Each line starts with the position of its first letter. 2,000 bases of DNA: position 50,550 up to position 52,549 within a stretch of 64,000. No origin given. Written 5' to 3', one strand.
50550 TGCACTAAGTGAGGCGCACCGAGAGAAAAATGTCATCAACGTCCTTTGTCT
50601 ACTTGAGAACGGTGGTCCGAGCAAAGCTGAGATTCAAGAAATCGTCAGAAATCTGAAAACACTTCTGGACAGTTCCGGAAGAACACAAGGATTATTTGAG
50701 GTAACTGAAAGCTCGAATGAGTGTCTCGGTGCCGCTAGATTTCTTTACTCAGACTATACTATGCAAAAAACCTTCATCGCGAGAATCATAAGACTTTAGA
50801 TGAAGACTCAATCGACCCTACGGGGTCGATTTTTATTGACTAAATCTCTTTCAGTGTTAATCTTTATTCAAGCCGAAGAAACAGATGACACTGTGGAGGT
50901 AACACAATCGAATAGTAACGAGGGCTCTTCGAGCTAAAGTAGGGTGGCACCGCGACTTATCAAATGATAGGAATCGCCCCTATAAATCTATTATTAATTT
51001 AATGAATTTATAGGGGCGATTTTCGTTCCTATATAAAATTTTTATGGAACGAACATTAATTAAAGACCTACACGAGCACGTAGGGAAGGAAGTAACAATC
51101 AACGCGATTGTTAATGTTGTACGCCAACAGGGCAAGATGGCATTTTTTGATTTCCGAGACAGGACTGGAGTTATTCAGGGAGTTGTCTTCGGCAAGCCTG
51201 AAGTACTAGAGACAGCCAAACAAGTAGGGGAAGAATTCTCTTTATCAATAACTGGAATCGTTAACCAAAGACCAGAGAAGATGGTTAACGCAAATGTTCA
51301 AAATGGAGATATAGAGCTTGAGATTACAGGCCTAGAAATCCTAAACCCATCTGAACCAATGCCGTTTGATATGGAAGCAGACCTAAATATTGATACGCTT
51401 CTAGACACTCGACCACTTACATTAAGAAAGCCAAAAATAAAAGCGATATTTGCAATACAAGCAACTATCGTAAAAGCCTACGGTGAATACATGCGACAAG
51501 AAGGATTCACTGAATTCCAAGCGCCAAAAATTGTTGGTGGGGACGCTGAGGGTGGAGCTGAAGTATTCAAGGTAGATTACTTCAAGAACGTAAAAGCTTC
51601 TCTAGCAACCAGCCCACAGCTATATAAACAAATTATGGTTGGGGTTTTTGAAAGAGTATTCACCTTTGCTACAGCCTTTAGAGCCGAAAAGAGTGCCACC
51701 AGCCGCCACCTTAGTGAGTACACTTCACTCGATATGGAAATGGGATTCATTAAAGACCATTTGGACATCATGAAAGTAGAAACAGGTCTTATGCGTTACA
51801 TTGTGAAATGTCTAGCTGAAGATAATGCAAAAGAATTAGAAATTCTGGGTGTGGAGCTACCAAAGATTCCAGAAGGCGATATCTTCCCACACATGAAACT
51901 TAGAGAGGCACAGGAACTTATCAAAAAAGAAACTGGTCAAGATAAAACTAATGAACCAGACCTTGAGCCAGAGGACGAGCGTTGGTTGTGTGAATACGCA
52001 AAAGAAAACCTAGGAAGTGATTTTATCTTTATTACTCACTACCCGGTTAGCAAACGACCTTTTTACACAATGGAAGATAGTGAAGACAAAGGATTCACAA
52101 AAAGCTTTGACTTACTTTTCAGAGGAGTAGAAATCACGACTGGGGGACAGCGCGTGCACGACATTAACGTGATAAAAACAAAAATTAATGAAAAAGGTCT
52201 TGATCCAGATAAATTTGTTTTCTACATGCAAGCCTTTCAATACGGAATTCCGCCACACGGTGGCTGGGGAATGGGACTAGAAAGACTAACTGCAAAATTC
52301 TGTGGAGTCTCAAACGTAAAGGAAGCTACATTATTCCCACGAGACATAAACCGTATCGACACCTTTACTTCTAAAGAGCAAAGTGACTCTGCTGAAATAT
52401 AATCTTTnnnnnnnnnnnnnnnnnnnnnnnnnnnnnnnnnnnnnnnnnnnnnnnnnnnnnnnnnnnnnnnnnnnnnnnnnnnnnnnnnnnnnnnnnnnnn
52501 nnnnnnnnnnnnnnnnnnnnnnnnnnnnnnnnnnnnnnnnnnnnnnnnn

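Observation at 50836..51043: Compact T-box riboswitch controlling an archaeal-type aspS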

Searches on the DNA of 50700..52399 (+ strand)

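Call 4: search_rna_families(source=window, start=50700, end=51100, threshold=evalue, max_evalue=10, show_alignments=5)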
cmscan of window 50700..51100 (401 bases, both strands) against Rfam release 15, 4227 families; matches with E-value up to 10: 25.
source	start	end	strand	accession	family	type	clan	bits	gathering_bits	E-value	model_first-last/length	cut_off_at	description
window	50867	50984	+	RF00230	T-box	Cis-reg; leader;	-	27.6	93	0.00022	1-219/219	no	T-box leader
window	50956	51069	+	RF01579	RUF2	Gene; sRNA;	-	26.7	90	0.059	1-154/154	no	Plasmodium RNA of unknown function RUF2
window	50971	51024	+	RF03621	MIR4245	Gene; miRNA;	-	26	74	0.018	1-128/128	no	MIR4245 microRNA precursor family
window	50797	50886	+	RF01569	DdR2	Gene; snRNA; snoRNA; CD-box;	-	24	80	0.26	1-83/83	no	Dictyostelium snoRNA DdR2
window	50957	51036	+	RF00641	mir-154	Gene; miRNA;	CL00149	22.4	52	0.062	1-82/82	no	mir-154 microRNA precursor family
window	50967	51032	+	RF04263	MIR2593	Gene; miRNA;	-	21.3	96.2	0.34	1-116/116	no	MIR2593 microRNA precursor family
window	50967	51067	-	RF01606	plasmodium_snoR31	Gene; snRNA; snoRNA; HACA-box;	-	20.2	60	2.7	1-145/145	no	small nucleolar RNA snoR31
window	50963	51033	+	RF03815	mir-3051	Gene; miRNA;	-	20.1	100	0.65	1-77/77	no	mir-3051 microRNA precursor family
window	50943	51058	+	RF02638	EF0605_EF0606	Gene; sRNA;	-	19.9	219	0.15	1-179/179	no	Enterococcus sRNA EF0605_EF0606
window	50966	51027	-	RF04053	mir-95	Gene; miRNA;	-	18.3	67.5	0.71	1-79/79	no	mir-95 microRNA precursor family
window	50971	51022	-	RF04205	MIR2606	Gene; miRNA;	-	18.2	139.7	4.3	1-165/165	no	MIR2606 microRNA precursor family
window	50962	51100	-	RF01260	snR11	Gene; snRNA; snoRNA; HACA-box;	CL00022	17.9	42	0.029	126-260/260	5'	Small nucleolar RNA snR11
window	50968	51026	+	RF03926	MIR1435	Gene; miRNA;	-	17.5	94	5.3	1-186/186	no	MIR1435 microRNA precursor family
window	50962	51030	-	RF03709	MIR1878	Gene; miRNA;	-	17.2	70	1.9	1-100/100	no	MIR1878 microRNA precursor family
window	50971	51022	+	RF04205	MIR2606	Gene; miRNA;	-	17.2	139.7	7.3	1-165/165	no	MIR2606 microRNA precursor family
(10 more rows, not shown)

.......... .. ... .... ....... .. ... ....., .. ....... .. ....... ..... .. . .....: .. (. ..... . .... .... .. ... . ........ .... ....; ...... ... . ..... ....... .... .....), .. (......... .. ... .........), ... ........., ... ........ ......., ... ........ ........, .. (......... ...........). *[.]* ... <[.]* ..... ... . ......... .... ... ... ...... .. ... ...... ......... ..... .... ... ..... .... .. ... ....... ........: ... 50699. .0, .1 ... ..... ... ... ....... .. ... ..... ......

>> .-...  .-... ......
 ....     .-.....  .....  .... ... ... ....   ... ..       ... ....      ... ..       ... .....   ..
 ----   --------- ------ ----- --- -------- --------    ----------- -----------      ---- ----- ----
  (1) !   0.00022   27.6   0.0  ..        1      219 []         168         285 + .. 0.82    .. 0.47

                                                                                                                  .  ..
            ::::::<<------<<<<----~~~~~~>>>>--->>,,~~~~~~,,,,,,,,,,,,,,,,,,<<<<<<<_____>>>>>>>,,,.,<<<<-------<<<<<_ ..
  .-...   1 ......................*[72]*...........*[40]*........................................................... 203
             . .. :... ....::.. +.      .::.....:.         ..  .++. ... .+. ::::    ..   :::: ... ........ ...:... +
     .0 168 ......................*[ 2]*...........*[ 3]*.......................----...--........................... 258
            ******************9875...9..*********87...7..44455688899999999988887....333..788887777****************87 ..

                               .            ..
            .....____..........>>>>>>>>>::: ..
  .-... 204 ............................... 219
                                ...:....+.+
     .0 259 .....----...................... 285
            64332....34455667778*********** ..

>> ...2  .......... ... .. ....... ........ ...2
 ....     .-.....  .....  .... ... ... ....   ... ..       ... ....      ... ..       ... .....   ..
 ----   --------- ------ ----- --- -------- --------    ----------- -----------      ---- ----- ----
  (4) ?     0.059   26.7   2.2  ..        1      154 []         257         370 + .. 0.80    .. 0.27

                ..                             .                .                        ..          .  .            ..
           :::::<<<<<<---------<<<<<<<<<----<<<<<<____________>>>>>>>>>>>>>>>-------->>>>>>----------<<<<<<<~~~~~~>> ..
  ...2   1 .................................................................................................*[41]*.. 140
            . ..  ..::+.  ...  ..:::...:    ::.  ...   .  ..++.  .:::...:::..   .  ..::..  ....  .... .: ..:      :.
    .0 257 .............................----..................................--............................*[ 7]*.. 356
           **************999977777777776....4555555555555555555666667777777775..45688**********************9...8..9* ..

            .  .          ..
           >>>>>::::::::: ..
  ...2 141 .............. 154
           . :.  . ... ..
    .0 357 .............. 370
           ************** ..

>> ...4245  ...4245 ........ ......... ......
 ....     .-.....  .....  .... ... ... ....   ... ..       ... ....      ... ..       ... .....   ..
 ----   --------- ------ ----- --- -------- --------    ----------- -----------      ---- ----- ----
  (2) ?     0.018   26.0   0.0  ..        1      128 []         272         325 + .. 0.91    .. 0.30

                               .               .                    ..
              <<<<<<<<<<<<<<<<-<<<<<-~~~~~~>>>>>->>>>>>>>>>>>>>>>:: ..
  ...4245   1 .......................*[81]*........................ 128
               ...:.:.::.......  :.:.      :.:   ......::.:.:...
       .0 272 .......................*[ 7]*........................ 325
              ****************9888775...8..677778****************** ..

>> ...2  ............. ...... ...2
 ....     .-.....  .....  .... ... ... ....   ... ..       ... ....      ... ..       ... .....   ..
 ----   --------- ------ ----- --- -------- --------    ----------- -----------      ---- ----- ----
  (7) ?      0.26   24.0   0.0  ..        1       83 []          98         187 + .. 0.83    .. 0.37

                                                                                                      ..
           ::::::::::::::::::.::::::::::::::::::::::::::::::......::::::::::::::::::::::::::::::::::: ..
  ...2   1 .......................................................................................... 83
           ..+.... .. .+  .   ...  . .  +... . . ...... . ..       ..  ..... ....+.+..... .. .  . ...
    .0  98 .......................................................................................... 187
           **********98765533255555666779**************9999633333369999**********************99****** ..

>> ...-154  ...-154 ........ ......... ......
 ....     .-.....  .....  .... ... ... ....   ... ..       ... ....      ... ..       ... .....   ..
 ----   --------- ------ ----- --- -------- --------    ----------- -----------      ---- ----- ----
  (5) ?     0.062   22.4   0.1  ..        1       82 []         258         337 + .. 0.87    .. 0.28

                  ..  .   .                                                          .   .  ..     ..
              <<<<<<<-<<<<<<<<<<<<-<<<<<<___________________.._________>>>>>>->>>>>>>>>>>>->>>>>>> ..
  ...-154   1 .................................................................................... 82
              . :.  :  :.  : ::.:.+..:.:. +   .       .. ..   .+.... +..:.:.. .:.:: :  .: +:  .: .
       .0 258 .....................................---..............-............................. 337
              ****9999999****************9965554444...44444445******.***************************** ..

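Call 41: search_rna_families(sources=[L008, L009, L003, L012, L025, L027, L015, L017, L020], threshold=evalue, max_evalue=0.01)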
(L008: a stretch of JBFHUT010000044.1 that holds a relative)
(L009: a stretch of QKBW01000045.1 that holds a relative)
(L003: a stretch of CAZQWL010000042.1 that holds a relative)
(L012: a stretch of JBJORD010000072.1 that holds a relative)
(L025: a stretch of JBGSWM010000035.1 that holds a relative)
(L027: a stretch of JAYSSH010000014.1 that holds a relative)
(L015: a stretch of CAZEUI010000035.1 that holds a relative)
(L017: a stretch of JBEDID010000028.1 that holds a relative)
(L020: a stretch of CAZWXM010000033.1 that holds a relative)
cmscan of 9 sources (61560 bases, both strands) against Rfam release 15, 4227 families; matches with E-value up to 0.01: 5.
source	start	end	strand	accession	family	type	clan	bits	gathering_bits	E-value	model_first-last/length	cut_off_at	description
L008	5792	5956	+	RF00230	T-box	Cis-reg; leader;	-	50.2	93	4.9e-08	1-219/219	no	T-box leader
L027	2568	2712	+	RF00230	T-box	Cis-reg; leader;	-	38.5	93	4.9e-05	1-219/219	no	T-box leader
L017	560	685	+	RF00230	T-box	Cis-reg; leader;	-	34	93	0.00075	1-219/219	no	T-box leader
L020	2251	2359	+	RF00230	T-box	Cis-reg; leader;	-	32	93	0.0024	1-219/219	no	T-box leader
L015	1077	1345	+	RF00230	T-box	Cis-reg; leader;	-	30.2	93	0.0069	1-219/219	no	T-box leader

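Call 44: build_rna_model(alignment_id=A4, structure=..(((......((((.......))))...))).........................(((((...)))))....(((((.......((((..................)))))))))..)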
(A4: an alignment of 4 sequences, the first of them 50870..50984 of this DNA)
Model R1 built from alignment A4 (4 sequences, 119 columns); structure: as given.
model positions 113; base pairs 21; branch points 2; effective number of sequences 1.15; information 0.589 bits per position. Calibrated on 0.2 Mb of random sequence (short: E-values are rough).
structure used (alignment columns):
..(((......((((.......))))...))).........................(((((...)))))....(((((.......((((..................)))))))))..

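Call 45: search_with_rna_model(model_id=R1, sources=[window, L001, L002, L003, L004, L005, L006, L007, L008, L009, L010, L011, L012, L013, L014, L015, L016, L017, L018, L019, L020, L021, L022, L023, L024, L025, L026, L027, L028, L029, L030, L031, L032, L033, L034, L035, L036, L037, L038, L039, L040, L041, L042, L043, L044, L045, L046, L047, L048, L049, L050, L051, L052, L053, L054, L055, L056, L057, L058, L059, L060, L061, L062, L063, L064, L065, L066, L067, L068, L069, L070, L071, L072, L073, L074, L075, L076, L077, L078, L079, L080], max_evalue=1, make_alignment=true)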
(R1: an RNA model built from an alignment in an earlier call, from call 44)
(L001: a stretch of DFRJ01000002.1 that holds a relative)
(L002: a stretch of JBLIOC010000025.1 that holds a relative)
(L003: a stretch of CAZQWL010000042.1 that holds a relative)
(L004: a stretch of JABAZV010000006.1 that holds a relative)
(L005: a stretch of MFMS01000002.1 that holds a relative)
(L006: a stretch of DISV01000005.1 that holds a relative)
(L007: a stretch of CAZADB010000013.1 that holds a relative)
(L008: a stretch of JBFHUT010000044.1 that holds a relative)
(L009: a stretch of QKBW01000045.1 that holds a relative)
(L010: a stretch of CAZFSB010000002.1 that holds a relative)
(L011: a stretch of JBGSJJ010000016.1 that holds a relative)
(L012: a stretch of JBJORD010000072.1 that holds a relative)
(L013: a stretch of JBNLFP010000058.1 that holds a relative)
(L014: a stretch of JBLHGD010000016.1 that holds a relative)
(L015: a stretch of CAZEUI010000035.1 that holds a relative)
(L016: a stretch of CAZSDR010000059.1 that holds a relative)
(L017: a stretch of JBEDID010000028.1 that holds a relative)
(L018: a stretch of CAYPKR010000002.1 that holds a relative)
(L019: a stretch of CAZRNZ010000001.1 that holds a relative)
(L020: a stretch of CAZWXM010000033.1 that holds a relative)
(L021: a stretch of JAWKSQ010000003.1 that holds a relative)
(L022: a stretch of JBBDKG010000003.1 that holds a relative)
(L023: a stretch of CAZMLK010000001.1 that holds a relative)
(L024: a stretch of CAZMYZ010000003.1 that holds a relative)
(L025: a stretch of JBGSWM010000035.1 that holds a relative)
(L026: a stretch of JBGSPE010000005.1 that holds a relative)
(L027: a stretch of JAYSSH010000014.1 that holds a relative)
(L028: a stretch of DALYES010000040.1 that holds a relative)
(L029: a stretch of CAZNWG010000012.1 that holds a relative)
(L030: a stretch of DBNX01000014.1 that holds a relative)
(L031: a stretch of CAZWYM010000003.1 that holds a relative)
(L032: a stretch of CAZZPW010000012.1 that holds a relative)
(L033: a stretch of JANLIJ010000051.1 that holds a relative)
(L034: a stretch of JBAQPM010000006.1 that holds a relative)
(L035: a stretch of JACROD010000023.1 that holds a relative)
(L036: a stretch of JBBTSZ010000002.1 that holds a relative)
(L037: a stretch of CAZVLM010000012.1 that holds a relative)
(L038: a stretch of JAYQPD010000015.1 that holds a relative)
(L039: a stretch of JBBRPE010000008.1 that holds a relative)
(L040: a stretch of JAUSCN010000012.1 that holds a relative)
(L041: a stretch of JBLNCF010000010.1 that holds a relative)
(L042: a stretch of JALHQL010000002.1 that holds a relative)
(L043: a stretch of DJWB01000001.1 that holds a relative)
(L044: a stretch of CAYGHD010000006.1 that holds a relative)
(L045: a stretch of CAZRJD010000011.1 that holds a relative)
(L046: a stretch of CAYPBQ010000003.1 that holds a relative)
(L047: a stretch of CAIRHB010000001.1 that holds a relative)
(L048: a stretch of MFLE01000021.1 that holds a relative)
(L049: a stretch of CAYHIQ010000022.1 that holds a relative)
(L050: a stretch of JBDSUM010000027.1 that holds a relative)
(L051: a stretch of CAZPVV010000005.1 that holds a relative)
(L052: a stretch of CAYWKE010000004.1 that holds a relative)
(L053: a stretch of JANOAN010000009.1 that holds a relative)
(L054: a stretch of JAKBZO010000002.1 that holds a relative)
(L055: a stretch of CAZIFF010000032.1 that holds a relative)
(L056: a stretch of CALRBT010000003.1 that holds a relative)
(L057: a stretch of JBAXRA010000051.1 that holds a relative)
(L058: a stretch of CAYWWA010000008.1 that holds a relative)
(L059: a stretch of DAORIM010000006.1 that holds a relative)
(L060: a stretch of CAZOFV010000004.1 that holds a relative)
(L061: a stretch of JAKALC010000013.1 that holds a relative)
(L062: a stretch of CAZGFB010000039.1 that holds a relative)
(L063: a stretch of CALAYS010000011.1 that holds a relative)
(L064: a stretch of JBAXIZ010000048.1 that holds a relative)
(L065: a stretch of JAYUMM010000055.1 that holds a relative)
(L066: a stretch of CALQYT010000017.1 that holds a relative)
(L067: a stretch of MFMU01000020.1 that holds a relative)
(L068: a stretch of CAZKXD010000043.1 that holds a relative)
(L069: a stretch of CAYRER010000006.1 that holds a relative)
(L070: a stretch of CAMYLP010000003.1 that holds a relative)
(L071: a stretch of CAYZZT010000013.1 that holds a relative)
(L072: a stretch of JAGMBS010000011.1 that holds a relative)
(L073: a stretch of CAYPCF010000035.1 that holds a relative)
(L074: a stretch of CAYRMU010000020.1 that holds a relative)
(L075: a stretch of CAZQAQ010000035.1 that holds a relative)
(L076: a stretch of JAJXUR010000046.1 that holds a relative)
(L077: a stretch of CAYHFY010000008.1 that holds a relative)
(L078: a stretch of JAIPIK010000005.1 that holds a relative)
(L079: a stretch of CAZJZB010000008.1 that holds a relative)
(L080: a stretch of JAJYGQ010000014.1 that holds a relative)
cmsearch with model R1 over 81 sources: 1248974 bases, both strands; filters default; matches with E-value up to 1: 40.
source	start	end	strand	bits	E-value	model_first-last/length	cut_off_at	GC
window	50870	50984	+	127.1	4.1e-28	1-113/113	no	0.47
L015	1236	1345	+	123.8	2.5e-27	1-113/113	no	0.46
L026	9837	9942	+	107.8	2e-23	1-113/113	no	0.53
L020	2254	2359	+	104.9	1.1e-22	1-113/113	no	0.53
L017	563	685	+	88.2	1.2e-18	1-113/113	no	0.5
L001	9827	9934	+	80.3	1.1e-16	1-113/113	no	0.53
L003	2976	3120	+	71.7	1.3e-14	1-113/113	no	0.5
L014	6226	6399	+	69.1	5.8e-14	1-113/113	no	0.49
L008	5795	5956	+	66.4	2.6e-13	1-113/113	no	0.52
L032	7167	7305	+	64.7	6.8e-13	1-113/113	no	0.55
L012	4675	4776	+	57.5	4e-11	1-113/113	no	0.5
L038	9781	9945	+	56.7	6.3e-11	1-113/113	no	0.52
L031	9817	9947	+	56.1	8.7e-11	1-113/113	no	0.52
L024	9767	9935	+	55.6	1.2e-10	1-113/113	no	0.58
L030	9753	9939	+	54.1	2.7e-10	1-113/113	no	0.51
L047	971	1103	+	51.2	1.4e-09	1-113/113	no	0.52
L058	7094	7243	+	50.5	1.9e-09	1-113/113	no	0.43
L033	9772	9929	+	49.7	3.1e-09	1-113/113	no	0.57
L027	2571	2712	+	47.8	9.3e-09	1-113/113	no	0.58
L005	9834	9952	+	46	2.5e-08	1-113/113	no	0.55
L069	9777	9941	+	45.4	3.5e-08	1-113/113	no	0.6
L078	9821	9934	+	45.3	3.8e-08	1-113/113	no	0.43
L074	1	82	+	41.8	2.6e-07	32-113/113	5'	0.52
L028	3182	3366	+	39.8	8.1e-07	1-113/113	no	0.54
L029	9781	9940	+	38.9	1.3e-06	1-113/113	no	0.61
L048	1247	1386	+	37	3.9e-06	1-113/113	no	0.53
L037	8457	8595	+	36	7.1e-06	1-113/113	no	0.55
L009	4437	4516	+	31.1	0.00011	1-113/113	no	0.6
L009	4241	4320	+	30.5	0.00015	1-113/113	no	0.45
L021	9846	9931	+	29.8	0.00022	1-113/113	no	0.56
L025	1372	1501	+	29.8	0.00023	1-113/113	no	0.55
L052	5677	5858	+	28.8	0.00039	1-113/113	no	0.63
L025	1255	1355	+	25.5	0.0025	1-113/113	no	0.53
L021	9677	9789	+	24.6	0.0041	1-113/113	no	0.38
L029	6103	6215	-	24.1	0.0055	1-113/113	no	0.38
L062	4591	4702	+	18.4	0.14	1-113/113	no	0.33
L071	9630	9747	+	16.6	0.37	1-113/113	no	0.4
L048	12489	12595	-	16.3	0.43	1-113/113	no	0.51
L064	1471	1599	+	16.2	0.45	1-113/113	no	0.43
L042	11316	11389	+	15.7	0.62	1-113/113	no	0.47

Alignment A5: 40 matches aligned to the model, 328 columns, each read 5' to 3' on its own strand. Consensus structure (alignment columns), stored with it:
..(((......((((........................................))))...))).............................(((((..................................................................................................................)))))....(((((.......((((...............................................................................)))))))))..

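Call 52: search_with_rna_model(model_id=R1, sources=[window, L001, L003, L005, L008, L012, L014, L015, L017, L020, L024, L026, L027, L028, L029, L030, L031, L032, L033, L037, L038, L047, L048, L052, L058, L069, L078], max_evalue=0.001, make_alignment=true)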
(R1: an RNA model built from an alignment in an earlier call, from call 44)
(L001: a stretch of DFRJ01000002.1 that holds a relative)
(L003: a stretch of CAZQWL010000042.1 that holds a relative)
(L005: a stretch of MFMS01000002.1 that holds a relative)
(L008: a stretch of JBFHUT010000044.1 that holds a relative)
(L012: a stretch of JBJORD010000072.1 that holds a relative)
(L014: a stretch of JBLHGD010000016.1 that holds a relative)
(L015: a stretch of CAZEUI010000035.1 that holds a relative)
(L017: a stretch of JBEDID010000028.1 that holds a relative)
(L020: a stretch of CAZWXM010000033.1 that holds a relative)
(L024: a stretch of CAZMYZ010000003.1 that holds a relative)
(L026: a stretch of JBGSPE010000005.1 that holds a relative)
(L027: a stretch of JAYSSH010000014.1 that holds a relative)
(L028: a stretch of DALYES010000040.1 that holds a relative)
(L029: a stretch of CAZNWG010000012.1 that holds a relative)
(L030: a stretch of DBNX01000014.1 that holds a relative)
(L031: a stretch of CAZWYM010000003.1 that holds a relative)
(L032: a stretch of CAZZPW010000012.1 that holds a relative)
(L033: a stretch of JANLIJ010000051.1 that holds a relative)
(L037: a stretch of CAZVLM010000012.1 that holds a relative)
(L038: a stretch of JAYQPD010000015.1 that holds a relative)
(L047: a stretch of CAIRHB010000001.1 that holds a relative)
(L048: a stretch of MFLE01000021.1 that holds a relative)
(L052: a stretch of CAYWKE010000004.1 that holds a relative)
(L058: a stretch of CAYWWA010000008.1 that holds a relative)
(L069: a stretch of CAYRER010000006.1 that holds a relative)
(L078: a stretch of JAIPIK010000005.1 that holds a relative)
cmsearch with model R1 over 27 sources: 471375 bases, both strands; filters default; matches with E-value up to 0.001: 27.
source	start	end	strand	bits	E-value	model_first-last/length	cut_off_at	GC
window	50870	50984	+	127.1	1.5e-28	1-113/113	no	0.47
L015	1236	1345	+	123.8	9.5e-28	1-113/113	no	0.46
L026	9837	9942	+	107.8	7.6e-24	1-113/113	no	0.53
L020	2254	2359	+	104.9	4.1e-23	1-113/113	no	0.53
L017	563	685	+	88.2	4.7e-19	1-113/113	no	0.5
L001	9827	9934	+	80.3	4.1e-17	1-113/113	no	0.53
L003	2976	3120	+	71.7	5e-15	1-113/113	no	0.5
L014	6226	6399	+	69.1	2.2e-14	1-113/113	no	0.49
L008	5795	5956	+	66.4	9.9e-14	1-113/113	no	0.52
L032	7167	7305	+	64.7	2.6e-13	1-113/113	no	0.55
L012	4675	4776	+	57.5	1.5e-11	1-113/113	no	0.5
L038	9781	9945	+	56.7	2.4e-11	1-113/113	no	0.52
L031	9817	9947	+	56.1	3.3e-11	1-113/113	no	0.52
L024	9767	9935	+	55.6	4.4e-11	1-113/113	no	0.58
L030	9753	9939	+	54.1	1e-10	1-113/113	no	0.51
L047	971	1103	+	51.2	5.1e-10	1-113/113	no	0.52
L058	7094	7243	+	50.5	7.4e-10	1-113/113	no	0.43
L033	9772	9929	+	49.7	1.2e-09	1-113/113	no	0.57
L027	2571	2712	+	47.8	3.5e-09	1-113/113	no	0.58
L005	9834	9952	+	46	9.3e-09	1-113/113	no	0.55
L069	9777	9941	+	45.4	1.3e-08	1-113/113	no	0.6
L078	9821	9934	+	45.3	1.4e-08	1-113/113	no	0.43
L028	3182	3366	+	39.8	3.1e-07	1-113/113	no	0.54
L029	9781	9940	+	38.9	5.1e-07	1-113/113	no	0.61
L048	1247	1386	+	37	1.5e-06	1-113/113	no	0.53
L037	8457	8595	+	36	2.7e-06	1-113/113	no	0.55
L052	5677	5858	+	28.8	0.00015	1-113/113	no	0.63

Alignment A6: 27 matches aligned to the model, 293 columns, each read 5' to 3' on its own strand. Consensus structure (alignment columns), stored with it:
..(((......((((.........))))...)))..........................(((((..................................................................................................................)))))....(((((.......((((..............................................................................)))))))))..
